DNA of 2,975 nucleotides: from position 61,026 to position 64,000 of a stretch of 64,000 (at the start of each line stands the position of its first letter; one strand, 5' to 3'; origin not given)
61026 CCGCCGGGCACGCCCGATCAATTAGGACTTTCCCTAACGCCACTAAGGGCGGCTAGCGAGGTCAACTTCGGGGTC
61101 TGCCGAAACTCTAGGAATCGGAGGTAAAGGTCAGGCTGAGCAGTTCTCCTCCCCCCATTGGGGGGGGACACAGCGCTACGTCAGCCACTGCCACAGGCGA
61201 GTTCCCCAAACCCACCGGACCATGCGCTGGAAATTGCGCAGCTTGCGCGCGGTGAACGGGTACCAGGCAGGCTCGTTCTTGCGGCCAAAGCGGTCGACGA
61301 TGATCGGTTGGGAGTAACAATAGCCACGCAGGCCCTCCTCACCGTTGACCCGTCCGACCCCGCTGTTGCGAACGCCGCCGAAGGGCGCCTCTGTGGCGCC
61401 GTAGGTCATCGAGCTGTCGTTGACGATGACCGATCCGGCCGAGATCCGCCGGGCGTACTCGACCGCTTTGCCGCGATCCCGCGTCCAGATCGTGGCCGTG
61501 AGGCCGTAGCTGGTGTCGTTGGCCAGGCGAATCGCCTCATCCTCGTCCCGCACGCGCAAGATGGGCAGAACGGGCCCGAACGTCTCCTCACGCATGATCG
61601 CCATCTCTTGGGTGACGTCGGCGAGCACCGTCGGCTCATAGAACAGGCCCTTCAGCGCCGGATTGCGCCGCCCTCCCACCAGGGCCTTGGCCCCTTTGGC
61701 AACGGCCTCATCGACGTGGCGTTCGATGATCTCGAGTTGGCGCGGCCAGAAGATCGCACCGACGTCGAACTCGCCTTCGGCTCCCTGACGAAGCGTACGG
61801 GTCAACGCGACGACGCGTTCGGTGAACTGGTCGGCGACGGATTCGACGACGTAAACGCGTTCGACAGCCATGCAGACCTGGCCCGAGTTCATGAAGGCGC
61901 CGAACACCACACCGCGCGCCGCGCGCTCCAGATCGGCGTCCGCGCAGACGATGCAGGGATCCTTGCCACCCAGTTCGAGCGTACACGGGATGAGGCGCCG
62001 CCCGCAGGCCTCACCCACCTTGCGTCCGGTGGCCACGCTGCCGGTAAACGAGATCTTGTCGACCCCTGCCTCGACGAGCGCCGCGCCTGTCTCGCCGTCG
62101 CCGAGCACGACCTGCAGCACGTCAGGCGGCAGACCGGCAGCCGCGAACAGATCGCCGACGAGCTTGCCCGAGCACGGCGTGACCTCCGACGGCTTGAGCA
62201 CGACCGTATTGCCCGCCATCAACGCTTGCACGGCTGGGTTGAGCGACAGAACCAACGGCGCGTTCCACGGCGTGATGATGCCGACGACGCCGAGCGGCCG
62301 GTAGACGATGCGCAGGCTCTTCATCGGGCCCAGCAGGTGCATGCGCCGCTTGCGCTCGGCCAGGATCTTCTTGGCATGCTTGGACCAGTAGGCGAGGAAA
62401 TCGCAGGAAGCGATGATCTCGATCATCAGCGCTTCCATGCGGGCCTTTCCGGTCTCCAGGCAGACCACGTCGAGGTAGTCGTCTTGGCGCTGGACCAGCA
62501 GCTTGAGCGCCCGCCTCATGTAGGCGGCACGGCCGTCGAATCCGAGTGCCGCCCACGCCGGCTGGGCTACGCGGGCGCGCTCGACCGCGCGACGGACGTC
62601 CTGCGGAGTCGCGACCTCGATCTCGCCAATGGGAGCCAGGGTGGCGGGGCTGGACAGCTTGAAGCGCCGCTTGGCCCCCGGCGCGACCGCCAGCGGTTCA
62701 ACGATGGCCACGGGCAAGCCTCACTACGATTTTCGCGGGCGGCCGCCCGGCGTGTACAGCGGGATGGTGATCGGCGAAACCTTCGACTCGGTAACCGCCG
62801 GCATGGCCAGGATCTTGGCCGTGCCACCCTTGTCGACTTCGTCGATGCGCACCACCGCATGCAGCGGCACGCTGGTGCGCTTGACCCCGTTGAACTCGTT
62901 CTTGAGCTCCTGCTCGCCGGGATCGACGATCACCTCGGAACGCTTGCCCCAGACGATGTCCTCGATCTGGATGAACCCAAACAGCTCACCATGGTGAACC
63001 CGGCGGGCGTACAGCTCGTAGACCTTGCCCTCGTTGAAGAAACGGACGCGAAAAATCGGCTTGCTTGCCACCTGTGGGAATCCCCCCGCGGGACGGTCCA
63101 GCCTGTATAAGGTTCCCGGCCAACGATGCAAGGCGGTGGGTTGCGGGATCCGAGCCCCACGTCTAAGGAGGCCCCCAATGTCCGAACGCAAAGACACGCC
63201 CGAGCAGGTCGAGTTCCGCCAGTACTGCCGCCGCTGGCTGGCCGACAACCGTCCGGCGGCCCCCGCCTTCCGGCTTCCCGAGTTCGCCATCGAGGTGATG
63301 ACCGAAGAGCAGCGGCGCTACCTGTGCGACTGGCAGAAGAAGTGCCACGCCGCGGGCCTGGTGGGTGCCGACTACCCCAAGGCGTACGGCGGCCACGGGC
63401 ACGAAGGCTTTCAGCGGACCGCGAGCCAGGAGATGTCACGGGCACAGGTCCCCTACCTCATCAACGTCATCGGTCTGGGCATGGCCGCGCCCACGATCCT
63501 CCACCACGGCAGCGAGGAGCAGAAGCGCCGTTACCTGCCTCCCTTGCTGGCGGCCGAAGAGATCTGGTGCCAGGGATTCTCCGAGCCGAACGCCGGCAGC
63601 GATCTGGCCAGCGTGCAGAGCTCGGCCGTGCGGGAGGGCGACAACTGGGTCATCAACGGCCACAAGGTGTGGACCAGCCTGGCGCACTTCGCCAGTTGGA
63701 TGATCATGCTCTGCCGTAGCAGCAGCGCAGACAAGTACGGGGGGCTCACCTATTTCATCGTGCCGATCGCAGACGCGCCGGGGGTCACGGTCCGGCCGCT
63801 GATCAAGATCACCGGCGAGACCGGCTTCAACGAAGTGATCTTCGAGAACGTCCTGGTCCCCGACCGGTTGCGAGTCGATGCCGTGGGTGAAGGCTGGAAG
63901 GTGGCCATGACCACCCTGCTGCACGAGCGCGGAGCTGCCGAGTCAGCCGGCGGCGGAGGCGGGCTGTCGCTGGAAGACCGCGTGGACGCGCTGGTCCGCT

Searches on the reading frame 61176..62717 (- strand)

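Call 12: search_protein_families(library=pfam, proteins=[window:61176-62717:-], max_evalue=0.0001)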
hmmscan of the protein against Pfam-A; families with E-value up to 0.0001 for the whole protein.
window:61176-62717:- (513 aa): 1 family
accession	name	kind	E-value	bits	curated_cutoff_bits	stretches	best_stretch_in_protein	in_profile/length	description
PF00171.27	Aldedh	-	2.9e-148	494.7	23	1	15-469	5-458/461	Aldehyde dehydrogenase family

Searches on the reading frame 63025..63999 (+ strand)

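Call 12: search_protein_families(library=pfam, proteins=[window:63025-63999:+], max_evalue=0.0001)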
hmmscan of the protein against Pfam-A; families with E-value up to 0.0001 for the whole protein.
window:63025-63999:+ (325 aa): 2 families
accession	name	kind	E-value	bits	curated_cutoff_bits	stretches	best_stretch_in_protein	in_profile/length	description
PF02770.24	Acyl-CoA_dh_M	-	2.3e-22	79.4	33.3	1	182-276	1-97/97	Acyl-CoA dehydrogenase, middle domain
PF02771.21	Acyl-CoA_dh_N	-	3.9e-15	56.6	22.9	1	58-177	1-112/113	Acyl-CoA dehydrogenase, N-terminal domain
